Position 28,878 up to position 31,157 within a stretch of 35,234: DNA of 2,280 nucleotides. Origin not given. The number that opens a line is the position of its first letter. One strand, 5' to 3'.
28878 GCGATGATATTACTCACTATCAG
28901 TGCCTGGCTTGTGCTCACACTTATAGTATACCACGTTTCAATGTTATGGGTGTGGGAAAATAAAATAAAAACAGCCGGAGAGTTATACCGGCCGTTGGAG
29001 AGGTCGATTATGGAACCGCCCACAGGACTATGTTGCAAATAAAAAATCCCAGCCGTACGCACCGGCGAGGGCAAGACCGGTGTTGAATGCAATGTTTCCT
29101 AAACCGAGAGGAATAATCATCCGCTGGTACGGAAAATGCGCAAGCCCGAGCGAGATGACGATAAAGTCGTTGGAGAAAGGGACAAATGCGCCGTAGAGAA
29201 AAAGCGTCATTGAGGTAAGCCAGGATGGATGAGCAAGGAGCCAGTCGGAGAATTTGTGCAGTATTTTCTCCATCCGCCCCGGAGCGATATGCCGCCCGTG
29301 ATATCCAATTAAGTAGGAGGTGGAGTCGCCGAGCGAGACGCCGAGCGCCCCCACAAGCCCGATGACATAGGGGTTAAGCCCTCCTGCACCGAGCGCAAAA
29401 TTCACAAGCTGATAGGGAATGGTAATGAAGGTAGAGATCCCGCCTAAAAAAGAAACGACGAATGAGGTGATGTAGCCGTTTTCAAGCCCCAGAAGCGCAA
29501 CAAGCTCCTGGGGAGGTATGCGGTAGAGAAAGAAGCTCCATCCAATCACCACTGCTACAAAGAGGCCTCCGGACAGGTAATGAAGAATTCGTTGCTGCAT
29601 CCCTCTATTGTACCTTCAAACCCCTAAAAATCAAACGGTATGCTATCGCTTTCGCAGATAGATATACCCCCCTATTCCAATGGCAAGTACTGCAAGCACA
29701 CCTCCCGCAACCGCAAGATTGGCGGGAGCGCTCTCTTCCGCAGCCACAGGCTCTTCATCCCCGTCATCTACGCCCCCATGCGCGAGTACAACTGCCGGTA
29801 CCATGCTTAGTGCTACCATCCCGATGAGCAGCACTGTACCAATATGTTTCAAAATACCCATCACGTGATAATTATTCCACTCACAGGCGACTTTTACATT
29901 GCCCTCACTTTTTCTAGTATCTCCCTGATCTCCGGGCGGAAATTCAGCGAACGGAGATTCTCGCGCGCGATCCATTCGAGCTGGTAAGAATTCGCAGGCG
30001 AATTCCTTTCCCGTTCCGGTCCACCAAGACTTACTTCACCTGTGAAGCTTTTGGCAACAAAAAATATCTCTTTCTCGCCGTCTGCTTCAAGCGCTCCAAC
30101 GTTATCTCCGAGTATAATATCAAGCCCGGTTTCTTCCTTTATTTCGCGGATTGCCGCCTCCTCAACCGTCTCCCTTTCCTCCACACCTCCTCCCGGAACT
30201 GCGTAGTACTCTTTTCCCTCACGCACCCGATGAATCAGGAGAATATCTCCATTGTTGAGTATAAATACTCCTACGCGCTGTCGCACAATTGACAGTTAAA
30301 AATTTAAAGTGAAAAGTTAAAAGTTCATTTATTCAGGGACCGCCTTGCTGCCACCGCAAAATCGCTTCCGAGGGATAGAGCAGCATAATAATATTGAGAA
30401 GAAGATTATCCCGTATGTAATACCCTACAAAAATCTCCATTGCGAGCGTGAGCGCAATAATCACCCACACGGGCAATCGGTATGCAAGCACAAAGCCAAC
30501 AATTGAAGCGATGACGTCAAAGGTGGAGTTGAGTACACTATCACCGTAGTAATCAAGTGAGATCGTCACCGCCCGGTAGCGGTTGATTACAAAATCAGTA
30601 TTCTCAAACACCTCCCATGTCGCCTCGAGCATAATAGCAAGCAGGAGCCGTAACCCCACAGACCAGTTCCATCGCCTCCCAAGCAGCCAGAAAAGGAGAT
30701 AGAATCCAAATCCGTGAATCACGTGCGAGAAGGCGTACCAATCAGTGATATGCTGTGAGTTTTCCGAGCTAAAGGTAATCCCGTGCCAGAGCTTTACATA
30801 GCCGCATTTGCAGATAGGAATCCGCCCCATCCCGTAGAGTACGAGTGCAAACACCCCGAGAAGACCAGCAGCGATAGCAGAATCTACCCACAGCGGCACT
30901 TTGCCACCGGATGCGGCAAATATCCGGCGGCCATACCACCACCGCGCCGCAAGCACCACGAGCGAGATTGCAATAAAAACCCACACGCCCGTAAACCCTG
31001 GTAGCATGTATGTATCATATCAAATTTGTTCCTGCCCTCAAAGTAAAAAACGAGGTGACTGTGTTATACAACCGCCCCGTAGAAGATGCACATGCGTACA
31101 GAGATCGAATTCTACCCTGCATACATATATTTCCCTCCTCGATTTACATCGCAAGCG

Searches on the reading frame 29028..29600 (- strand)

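Call 26: search_protein_families(library=pfam, proteins=[window:29028-29600:-], max_evalue=0.001)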
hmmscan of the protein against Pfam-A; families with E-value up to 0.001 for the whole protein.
window:29028-29600:- (190 aa): 1 family
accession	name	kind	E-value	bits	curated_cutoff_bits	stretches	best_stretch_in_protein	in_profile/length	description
PF09335.16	VTT_dom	-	5.7e-08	33.7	33.9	1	61-181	1-122/123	VTT domain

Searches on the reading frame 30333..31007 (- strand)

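Call 26: search_protein_families(library=pfam, proteins=[window:30333-31007:-], max_evalue=0.001)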
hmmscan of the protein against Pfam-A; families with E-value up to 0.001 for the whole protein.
window:30333-31007:- (224 aa): 1 family
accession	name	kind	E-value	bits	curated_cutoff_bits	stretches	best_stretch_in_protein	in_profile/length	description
PF10755.14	DUF2585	-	1.4e-71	240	25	1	57-222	1-164/164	Protein of unknown function (DUF2585)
